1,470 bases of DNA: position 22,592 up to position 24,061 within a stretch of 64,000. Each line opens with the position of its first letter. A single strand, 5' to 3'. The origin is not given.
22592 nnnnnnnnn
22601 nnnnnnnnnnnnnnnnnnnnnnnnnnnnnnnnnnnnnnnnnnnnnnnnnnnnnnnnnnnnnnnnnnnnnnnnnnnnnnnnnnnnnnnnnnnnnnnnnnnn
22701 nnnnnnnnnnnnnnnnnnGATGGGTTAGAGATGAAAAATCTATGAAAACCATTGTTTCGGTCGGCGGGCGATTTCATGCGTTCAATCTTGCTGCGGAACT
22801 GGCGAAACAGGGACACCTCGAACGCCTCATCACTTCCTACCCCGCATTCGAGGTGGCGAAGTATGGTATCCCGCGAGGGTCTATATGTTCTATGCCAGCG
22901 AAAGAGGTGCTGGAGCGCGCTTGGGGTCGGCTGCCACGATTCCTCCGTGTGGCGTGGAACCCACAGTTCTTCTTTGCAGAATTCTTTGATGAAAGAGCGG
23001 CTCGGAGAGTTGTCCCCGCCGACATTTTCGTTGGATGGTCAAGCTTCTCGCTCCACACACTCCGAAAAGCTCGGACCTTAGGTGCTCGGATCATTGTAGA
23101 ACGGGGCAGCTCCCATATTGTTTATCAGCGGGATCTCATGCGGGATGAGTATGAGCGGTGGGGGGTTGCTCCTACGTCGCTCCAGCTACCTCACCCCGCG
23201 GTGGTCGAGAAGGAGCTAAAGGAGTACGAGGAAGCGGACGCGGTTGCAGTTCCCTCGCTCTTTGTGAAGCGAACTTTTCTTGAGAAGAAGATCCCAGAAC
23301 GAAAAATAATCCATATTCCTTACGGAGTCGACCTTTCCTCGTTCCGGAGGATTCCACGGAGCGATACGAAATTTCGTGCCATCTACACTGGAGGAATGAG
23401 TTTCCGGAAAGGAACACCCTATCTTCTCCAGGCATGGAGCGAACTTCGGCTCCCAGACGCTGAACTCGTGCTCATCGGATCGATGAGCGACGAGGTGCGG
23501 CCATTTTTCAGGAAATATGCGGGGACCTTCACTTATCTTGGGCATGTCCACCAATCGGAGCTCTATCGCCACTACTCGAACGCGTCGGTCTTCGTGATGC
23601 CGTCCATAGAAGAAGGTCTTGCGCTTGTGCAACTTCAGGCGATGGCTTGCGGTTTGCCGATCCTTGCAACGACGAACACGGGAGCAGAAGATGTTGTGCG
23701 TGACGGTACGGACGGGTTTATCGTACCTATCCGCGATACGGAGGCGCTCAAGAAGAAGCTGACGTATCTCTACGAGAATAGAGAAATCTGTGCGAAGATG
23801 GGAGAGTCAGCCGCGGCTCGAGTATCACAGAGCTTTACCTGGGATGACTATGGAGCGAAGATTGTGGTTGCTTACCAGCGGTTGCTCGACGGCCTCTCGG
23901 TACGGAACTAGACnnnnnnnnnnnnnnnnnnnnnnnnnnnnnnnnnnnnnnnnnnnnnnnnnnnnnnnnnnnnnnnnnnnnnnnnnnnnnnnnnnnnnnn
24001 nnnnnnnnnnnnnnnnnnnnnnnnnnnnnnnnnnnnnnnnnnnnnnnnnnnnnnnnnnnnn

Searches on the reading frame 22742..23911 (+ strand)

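Call 7: search_protein_families(library=pfam, proteins=[window:22742-23911:+], max_evalue=0.001)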
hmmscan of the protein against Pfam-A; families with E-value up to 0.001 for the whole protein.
window:22742-23911:+ (389 aa): 5 families
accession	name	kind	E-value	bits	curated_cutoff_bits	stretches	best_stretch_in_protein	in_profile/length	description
PF13692.12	Glyco_trans_1_4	-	1.2e-29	103.8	27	1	212-346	3-142/142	Glycosyl transferases group 1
PF00534.26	Glycos_transf_1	-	2.6e-29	102.4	26.4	1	203-358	8-170/172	Glycosyl transferases group 1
PF20706.3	GT4-conflict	-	1.4e-11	44.5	26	1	186-369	171-380/385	Family 4 Glycosyltransferase in conflict systems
PF13524.12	Glyco_trans_1_2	-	6e-11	42.9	25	1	228-369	5-137/144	Glycosyl transferase-like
PF13439.12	Glyco_transf_4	-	3.1e-07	31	28.5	1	11-199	6-169/170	Glycosyltransferase Family 4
